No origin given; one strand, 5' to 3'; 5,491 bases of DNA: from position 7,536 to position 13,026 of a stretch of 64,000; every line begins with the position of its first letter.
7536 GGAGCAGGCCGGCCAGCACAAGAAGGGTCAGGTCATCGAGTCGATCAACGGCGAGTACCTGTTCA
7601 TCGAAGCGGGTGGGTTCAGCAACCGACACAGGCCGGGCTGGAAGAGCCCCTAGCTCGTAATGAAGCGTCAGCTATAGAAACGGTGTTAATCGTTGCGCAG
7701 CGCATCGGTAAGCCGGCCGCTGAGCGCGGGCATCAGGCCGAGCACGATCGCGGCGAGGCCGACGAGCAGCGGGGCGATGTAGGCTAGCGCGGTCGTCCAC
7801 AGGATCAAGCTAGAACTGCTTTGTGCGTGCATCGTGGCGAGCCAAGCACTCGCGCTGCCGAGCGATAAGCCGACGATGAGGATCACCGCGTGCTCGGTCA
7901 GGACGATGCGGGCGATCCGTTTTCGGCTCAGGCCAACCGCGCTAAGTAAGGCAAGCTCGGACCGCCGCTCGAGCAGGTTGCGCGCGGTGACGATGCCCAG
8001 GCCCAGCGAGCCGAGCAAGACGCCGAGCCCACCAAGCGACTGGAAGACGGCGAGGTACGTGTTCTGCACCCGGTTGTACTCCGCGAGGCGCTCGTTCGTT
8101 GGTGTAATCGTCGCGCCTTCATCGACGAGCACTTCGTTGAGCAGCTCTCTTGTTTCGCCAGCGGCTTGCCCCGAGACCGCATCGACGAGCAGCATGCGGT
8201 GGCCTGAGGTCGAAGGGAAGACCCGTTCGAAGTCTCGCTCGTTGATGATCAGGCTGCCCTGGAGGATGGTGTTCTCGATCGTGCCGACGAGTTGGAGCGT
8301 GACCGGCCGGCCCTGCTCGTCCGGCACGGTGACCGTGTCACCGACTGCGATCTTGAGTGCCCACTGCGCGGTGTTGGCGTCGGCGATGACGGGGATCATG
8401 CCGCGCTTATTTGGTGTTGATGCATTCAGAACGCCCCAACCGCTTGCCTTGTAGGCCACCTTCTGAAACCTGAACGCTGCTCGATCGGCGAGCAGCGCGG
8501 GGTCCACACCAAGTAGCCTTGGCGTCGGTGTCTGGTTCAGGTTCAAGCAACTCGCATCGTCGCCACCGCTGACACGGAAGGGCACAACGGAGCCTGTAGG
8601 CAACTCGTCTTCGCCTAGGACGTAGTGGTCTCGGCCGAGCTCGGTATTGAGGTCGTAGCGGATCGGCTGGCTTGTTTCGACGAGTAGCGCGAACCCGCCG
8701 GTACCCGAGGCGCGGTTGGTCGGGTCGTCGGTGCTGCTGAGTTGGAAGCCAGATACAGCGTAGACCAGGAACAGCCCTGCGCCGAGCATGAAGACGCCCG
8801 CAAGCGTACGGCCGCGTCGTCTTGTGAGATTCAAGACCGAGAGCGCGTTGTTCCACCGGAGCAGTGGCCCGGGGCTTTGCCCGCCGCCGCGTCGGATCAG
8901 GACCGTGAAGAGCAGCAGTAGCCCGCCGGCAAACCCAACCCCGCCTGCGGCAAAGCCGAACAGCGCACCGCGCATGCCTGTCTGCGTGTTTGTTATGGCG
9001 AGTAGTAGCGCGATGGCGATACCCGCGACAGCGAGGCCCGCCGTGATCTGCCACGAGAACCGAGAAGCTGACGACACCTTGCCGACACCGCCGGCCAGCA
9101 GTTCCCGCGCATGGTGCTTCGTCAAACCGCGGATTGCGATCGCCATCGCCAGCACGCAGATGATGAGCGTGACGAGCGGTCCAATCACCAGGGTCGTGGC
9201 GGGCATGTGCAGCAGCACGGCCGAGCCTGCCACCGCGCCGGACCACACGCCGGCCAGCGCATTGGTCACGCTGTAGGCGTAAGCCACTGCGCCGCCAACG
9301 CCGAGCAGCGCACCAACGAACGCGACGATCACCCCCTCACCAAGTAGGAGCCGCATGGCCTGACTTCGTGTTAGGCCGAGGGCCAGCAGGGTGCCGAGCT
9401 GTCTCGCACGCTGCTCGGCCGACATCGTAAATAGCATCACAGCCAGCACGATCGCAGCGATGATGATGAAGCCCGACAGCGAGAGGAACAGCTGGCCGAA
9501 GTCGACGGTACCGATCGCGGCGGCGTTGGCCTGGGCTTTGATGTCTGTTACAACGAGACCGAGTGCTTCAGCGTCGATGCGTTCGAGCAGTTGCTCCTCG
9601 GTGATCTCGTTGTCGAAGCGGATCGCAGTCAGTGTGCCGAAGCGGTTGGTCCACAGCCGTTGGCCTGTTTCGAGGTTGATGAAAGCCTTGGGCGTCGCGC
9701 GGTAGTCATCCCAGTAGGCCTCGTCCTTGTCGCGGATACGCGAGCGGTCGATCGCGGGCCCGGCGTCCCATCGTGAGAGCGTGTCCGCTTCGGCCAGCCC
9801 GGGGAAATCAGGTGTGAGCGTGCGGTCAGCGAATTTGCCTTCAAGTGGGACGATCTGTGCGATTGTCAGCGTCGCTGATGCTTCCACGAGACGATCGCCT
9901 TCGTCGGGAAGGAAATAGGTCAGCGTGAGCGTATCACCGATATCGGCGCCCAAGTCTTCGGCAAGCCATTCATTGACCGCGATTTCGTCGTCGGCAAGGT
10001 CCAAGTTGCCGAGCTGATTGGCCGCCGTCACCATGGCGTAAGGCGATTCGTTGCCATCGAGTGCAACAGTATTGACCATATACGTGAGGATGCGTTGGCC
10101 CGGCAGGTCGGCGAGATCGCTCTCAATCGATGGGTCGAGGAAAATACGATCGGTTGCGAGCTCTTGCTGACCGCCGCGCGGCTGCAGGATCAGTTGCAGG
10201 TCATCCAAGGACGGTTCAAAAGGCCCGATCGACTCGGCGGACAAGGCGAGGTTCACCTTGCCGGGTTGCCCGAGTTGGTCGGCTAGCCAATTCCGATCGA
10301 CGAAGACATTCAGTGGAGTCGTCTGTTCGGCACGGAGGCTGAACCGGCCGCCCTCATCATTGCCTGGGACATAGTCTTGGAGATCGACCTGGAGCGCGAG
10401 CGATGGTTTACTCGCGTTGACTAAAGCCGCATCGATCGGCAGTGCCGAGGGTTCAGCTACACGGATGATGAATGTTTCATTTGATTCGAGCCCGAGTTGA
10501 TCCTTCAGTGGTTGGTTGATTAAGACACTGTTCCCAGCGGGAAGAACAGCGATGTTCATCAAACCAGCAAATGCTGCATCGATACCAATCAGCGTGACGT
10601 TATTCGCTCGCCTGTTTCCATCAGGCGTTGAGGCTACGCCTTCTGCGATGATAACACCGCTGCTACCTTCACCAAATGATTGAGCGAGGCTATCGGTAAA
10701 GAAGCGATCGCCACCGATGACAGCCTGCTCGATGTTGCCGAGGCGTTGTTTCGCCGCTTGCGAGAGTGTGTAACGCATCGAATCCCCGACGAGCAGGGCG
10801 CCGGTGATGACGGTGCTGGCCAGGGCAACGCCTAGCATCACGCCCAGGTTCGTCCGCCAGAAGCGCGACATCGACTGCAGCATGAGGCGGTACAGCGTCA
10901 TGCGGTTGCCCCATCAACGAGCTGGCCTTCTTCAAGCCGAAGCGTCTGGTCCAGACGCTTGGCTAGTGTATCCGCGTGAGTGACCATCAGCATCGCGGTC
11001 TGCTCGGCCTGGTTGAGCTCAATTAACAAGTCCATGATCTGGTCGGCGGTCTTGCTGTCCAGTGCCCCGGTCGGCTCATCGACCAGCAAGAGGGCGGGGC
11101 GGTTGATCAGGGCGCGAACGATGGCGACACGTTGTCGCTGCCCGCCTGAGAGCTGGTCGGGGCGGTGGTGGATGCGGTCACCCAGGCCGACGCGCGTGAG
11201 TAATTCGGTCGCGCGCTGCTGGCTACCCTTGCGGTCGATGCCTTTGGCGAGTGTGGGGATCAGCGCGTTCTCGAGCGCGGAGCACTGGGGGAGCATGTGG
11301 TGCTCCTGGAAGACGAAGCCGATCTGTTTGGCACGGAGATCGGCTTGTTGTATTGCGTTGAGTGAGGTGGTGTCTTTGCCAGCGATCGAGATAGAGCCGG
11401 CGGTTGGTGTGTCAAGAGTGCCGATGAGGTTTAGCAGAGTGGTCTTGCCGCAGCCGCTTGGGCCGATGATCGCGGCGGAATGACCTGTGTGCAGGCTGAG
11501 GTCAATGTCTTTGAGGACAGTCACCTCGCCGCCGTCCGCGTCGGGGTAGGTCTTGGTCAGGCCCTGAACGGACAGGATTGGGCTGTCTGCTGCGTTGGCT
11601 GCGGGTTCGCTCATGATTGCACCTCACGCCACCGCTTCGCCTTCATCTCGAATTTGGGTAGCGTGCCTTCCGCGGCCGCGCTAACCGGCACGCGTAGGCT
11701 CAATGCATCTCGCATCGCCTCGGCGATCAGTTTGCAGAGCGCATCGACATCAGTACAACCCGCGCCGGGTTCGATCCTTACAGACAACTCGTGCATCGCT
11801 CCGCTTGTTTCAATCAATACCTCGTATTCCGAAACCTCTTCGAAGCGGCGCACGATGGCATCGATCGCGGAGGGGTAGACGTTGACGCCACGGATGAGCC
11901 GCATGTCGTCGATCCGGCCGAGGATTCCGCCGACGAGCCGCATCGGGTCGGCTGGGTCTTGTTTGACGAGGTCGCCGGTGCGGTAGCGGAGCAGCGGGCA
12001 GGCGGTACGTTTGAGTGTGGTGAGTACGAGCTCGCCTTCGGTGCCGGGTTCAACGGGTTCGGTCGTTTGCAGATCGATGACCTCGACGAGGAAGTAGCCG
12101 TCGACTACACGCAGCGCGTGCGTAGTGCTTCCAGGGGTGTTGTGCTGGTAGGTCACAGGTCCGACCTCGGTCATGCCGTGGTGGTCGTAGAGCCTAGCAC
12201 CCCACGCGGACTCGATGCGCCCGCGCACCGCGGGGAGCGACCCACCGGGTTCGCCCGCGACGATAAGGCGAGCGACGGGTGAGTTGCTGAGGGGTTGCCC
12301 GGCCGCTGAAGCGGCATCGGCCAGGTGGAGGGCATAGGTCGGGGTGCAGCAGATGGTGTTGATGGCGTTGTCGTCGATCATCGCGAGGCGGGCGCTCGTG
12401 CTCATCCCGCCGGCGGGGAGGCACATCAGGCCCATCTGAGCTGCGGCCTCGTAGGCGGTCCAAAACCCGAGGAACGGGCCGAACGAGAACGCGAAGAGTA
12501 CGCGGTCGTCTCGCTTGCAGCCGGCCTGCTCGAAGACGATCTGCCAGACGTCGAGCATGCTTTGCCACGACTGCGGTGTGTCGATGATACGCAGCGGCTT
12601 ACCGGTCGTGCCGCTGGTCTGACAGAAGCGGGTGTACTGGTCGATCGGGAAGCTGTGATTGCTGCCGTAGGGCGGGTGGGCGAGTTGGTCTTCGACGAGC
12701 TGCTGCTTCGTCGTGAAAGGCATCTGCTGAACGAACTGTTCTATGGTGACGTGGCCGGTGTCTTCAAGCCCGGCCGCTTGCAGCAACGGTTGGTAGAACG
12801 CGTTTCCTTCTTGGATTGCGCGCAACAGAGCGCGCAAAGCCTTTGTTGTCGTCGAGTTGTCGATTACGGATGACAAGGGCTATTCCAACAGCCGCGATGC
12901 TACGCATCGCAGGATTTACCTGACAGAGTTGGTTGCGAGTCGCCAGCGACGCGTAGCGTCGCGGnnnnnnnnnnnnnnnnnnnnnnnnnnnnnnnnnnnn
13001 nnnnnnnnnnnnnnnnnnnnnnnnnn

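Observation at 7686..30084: Candidate undescribed system: MarR-controlled 17-gene operon for a modified aromatic metabolite or cofactor with no PKS/NRPS core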

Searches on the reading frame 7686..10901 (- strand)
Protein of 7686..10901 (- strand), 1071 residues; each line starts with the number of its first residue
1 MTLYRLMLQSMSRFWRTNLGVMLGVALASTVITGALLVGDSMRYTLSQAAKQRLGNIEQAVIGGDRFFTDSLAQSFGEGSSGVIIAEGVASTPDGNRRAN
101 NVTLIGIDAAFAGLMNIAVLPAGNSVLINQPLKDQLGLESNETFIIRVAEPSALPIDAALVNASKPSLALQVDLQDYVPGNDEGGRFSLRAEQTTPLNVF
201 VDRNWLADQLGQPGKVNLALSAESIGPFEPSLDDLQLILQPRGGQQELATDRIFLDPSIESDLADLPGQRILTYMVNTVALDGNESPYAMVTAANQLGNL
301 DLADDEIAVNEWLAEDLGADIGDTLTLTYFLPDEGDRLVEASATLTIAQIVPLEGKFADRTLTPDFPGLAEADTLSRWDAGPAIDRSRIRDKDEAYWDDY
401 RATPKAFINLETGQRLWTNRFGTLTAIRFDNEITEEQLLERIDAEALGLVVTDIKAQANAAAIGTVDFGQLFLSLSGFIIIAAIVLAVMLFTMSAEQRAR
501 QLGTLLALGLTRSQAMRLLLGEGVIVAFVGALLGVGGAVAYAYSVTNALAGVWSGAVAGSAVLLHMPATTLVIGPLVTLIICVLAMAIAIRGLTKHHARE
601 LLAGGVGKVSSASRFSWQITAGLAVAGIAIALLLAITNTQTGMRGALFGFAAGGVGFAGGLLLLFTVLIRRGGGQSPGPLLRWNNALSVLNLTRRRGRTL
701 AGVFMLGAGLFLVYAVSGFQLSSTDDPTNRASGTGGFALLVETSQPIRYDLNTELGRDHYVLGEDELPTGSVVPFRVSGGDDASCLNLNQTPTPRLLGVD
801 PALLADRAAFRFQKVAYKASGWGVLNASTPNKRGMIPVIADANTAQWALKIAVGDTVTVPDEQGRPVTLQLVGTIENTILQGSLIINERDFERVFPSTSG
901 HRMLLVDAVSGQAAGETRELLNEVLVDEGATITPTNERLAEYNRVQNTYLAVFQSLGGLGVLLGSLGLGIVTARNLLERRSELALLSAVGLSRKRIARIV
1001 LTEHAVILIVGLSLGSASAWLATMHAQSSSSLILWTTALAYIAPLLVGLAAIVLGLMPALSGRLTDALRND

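Call 4: search_protein_families(library=pfam, proteins=[window:7686-10901:-])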
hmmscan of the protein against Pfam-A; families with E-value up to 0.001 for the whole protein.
window:7686-10901:- (1071 aa): 1 family
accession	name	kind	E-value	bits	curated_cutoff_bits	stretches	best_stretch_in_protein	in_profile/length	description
PF02687.27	FtsX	-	9.3e-19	68.1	25.5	2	475-596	3-118/120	FtsX-like permease C-terminal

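Call 6: search_protein_families(library=ncbifam, proteins=[window:7686-10901:-], max_evalue=0.01)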
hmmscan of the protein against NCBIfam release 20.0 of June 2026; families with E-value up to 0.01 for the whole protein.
window:7686-10901:- (1071 aa): 2 families
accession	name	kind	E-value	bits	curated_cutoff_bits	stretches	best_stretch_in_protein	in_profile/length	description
TIGR03434.1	ADOP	subfamily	1e-09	37.1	622.3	2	931-1060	659-789/803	ADOP family duplicated permease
TIGR02212.1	lolCE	equivalog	3.5e-07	29.5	362.45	0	471-552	269-349/411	lipoprotein-releasing ABC transporter permease subunit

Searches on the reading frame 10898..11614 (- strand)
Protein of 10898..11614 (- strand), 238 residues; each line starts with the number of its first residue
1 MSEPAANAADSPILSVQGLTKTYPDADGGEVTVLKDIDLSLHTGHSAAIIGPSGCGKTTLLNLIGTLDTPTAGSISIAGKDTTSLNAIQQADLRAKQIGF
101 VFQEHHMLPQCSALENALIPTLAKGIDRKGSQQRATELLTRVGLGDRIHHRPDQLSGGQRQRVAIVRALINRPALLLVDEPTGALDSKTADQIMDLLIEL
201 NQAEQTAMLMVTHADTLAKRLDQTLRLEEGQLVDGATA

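Call 4: search_protein_families(library=pfam, proteins=[window:10898-11614:-])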
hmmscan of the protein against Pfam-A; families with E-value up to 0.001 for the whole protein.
window:10898-11614:- (238 aa): 5 families
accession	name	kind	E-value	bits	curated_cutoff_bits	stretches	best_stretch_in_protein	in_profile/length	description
PF00005.33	ABC_tran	-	2.7e-37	128.9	25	1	34-182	1-136/137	ABC transporter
PF02463.25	SMC_N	-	4e-07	30.1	40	1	47-227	27-211/220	RecF/RecN/SMC N terminal domain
PF13304.12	AAA_21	-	1.3e-06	29.1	27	0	47-67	2-22/304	AAA domain, putative AbiEii toxin, Type IV TA system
PF03193.22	RsgA_GTPase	-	0.00029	21.1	30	1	36-84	99-149/174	RsgA GTPase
PF01078.27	Mg_chelatase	-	0.00062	19.7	20.3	0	37-106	15-83/207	Magnesium chelatase, subunit ChlI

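Call 6: search_protein_families(library=ncbifam, proteins=[window:10898-11614:-], max_evalue=0.01)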
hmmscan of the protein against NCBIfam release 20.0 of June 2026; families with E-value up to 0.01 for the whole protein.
window:10898-11614:- (238 aa): 194 families (the best 25 are shown)
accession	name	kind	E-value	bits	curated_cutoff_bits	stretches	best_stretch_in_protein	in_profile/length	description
TIGR02211.1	LolD_lipo_ex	equivalog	1.4e-77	260.1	307.75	1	13-233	1-220/221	lipoprotein-releasing ABC transporter ATP-binding protein LolD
NF008639.0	PRK11629.1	equivalog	9.9e-68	228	360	1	10-234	3-226/234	lipoprotein-releasing ABC transporter ATP-binding protein LolD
NF007879.0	PRK10584.1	equivalog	7.6e-64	215.5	336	1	13-234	6-226/228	putative ABC transporter ATP-binding protein YbbA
NF007826.0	PRK10535.1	equivalog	1.7e-63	215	966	1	12-235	3-224/648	macrolide ABC transporter ATP-binding protein/permease MacB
TIGR02982.1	heterocyst_DevA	subfamily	6.5e-56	189.4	295.8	1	14-232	2-219/220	ABC exporter ATP-binding subunit, DevA family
TIGR02673.1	FtsE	equivalog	2e-55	187.8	264.85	1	17-230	5-213/214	cell division ATP-binding protein FtsE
TIGR03608.1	L_ocin_972_ABC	subfamily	5.2e-54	182.8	254.85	1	30-227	10-206/206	putative bacteriocin export ABC transporter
NF038007.1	ABC_ATP_DarD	equivalog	1.3e-53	181.7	375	1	30-232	17-218/218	darobactin export ABC transporter ATP-binding protein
TIGR02315.1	ABC_phnC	equivalog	1.9e-51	174.9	266.1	1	13-233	1-225/243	phosphonate ABC transporter ATP-binding protein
NF007027.0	PRK09493.1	equivalog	2.9e-47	161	379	1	29-231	12-213/240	glutamine ABC transporter ATP-binding protein GlnQ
TIGR03005.1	ectoine_ehuA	equivalog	8.9e-47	159.4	345.4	1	29-233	11-226/252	ectoine/hydroxyectoine ABC transporter ATP-binding protein EhuA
TIGR03265.1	PhnT2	equivalog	4.3e-46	157.7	457.7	1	13-218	4-198/353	putative 2-aminoethylphosphonate ABC transporter ATP-binding protein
NF008428.0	PRK11264.1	equivalog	8e-46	156.3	406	1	16-235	6-225/250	L-cystine ABC transporter ATP-binding protein TcyN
TIGR01186.1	proV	subfamily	9.3e-45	153.3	326.6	1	28-233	4-209/363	betaine/proline/choline family ABC transporter ATP-binding protein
TIGR02314.1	ABC_MetN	equivalog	1.5e-42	145.9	499.7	1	18-235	6-222/343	methionine ABC transporter ATP-binding protein MetN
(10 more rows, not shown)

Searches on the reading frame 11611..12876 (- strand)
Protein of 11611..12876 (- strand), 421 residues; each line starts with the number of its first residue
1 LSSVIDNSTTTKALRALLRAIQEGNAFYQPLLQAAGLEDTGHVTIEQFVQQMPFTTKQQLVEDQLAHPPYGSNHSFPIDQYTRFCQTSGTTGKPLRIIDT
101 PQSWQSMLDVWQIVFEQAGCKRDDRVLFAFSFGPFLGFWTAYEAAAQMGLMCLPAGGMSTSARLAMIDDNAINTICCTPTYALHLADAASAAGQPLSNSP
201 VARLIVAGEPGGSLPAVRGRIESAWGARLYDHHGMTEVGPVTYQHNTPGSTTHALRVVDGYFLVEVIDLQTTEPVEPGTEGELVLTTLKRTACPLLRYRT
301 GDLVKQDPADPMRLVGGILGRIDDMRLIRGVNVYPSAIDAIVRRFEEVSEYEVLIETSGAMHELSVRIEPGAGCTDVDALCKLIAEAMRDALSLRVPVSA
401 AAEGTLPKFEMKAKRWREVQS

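Call 4: search_protein_families(library=pfam, proteins=[window:11611-12876:-])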
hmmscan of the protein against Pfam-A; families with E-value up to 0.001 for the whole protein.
window:11611-12876:- (421 aa): 2 families
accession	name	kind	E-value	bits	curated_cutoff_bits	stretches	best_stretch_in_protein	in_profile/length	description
PF00501.34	AMP-binding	-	2.4e-15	56.6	29.9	1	73-285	156-374/384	AMP-binding enzyme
PF14535.12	AMP-binding_C_2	-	2.9e-15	56.7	25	1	330-415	1-91/96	AMP-binding enzyme C-terminal domain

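Call 6: search_protein_families(library=ncbifam, proteins=[window:11611-12876:-], max_evalue=0.01)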
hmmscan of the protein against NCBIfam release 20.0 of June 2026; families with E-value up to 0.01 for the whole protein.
window:11611-12876:- (421 aa): 33 families (the best 25 are shown)
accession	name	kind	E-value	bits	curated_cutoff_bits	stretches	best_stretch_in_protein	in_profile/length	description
NF041878.1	paak_haloarch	equivalog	3.5e-56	190.6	700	1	11-395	18-400/427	phenylacetate--CoA ligase PaaK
TIGR02155.1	PA_CoA_ligase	equivalog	3.9e-54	183.8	646.3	1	11-416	13-418/422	phenylacetate--CoA ligase PaaK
NF045666.1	DVU1553_fam_AMP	equivalog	2.7e-33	115.4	300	1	10-304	27-308/331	DVU_1553 family AMP-dependent CoA ligase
NF053551.1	FlxY_rubin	equivalog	1.3e-31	109.8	520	1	10-414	13-413/424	flexirubin biosynthesis putative acyl-CoA ligase FlxY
NF041217.1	BagE_FevW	exception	6e-24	84.8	800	1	69-415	60-401/424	bagremycin/ferroverdin synthetase BagE/FevW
TIGR03335.1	F390_ftsA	equivalog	4.4e-16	58.6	458.7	1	22-303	30-305/445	coenzyme F390 synthetase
TIGR01733.1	AA-adenyl-dom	subfamily_domain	3.9e-13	49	317.4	2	81-285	122-324/409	amino acid adenylation domain-containing protein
NF004837.0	PRK06187.1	subfamily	3.1e-12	45.5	476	1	58-354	149-454/531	long-chain-fatty-acid--CoA ligase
NF005801.1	PRK07656.1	equivalog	1.6e-10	40.3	657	2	80-198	165-280/500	FadD3 family acyl-CoA ligase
NF009071.0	PRK12406.1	subfamily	3.4e-08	32.4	701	1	78-374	152-455/510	acyl-CoA synthetase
NF009922.0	PRK13383.1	equivalog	1.1e-06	27.5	987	0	86-239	185-334/528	acyl-CoA synthetase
NF004515.0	PRK05857.1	equivalog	6.2e-06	25.1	726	1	85-241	167-317/532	fatty acid--CoA ligase FadD10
NF005797.0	PRK07638.1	equivalog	1.8e-05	23.5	518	0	318-353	379-414/487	acyl-CoA synthetase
NF006181.0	PRK08314.1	subfamily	2.3e-05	22.9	705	1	57-286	182-404/563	long-chain-fatty-acid--CoA ligase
TIGR01923.1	menE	equivalog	7.1e-05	21.8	330.15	1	62-353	105-379/442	o-succinylbenzoate--CoA ligase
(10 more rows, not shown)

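Call 60: search_solved_structures(query=window:11611-12876:-, max_evalue=1e-10)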
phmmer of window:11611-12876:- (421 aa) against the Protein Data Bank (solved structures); distinct sequences matched with E-value up to 1e-10: 7.
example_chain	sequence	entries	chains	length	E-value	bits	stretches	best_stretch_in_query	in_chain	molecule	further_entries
6hdw_A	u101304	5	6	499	1.4e-49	172.3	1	22-415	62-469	2-hydroxyisobutyryl-CoA synthetase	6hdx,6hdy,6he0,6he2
2y27_A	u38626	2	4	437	1.9e-40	142.2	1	15-389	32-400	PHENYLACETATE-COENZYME A LIGASE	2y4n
4r1l_A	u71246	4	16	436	6.2e-39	137.3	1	24-419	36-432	Phenylacetate-coenzyme A ligase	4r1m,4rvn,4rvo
2y4o_A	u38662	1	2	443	1.6e-38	135.9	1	17-407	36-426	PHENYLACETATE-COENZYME A LIGASE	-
6wuq_A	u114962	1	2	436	2.6e-13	52.9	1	52-355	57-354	AjiA1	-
6siw_A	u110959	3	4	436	9.1e-12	47.8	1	78-339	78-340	PaaK-like ligase (AMP-dependent synthetase and ligase) | AMP-dependent synthetase and ligase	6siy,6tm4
6siw_B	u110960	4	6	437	9.1e-12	47.8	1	78-339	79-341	PaaK-like ligase (AMP-dependent synthetase and ligase) | AMP-dependent synthetase and ligase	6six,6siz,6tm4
